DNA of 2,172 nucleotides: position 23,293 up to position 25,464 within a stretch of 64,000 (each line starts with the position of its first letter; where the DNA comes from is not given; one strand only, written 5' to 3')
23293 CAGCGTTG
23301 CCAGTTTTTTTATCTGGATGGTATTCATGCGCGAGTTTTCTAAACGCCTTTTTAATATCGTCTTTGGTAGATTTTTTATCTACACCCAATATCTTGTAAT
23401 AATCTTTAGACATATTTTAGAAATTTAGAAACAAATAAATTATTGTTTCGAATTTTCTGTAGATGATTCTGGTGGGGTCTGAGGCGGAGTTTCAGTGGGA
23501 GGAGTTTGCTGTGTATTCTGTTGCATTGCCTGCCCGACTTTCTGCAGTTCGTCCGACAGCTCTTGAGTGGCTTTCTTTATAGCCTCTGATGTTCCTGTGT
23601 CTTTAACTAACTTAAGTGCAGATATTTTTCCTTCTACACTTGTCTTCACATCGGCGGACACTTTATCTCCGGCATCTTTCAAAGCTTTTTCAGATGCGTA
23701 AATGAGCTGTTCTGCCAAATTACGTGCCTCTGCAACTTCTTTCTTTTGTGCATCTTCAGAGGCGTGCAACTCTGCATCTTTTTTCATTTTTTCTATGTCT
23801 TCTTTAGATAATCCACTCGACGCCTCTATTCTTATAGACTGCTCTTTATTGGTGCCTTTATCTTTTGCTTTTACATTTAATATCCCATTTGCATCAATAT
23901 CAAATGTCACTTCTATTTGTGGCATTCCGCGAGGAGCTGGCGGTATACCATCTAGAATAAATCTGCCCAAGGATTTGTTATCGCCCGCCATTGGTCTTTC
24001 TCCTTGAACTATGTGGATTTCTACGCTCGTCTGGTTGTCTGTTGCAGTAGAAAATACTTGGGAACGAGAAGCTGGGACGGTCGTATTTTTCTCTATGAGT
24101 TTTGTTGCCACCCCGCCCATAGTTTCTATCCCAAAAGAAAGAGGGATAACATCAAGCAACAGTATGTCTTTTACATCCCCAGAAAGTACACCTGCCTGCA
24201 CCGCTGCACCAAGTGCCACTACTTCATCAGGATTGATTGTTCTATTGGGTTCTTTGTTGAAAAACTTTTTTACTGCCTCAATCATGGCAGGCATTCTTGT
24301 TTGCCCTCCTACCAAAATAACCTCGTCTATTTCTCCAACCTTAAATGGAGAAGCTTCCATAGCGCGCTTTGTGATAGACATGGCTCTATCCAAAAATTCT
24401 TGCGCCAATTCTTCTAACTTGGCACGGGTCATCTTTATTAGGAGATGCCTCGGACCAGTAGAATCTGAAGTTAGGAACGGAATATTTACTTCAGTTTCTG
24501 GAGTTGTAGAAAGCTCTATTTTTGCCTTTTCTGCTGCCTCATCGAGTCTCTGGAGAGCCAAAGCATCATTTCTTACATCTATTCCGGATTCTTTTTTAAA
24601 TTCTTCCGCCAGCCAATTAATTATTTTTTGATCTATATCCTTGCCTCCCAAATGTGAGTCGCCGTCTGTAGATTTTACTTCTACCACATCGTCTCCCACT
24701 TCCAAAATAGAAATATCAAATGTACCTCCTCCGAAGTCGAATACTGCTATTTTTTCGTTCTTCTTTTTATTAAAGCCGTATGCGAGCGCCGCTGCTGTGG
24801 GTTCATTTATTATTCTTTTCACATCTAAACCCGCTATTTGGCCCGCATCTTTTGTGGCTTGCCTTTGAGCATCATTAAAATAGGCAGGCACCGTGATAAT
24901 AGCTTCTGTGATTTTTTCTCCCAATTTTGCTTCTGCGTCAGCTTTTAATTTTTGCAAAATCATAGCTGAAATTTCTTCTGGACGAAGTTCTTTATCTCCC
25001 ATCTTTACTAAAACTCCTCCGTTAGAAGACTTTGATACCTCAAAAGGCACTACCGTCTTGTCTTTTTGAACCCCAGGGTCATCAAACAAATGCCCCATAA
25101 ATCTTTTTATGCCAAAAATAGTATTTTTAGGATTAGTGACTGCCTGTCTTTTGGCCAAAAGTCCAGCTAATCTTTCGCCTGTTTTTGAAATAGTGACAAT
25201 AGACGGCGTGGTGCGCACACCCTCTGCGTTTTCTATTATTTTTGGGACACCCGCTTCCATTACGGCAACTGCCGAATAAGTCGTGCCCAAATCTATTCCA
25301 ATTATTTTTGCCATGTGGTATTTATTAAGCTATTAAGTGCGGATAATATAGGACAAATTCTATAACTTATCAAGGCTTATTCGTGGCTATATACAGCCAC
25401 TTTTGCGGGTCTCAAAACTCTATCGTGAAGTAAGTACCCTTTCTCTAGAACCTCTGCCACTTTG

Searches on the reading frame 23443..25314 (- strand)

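Call 94: search_protein_families(library=pfam, proteins=[window:23443-25314:-], max_evalue=0.00001)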
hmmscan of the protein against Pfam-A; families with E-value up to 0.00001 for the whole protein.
window:23443-25314:- (624 aa): 2 families
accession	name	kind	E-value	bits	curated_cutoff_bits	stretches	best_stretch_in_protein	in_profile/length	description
PF00012.26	HSP70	-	1.3e-246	820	20.6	1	4-598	1-598/599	Hsp70 protein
PF06723.19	MreB_Mbl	-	6.8e-15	55.2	27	1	118-371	76-316/327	MreB/Mbl protein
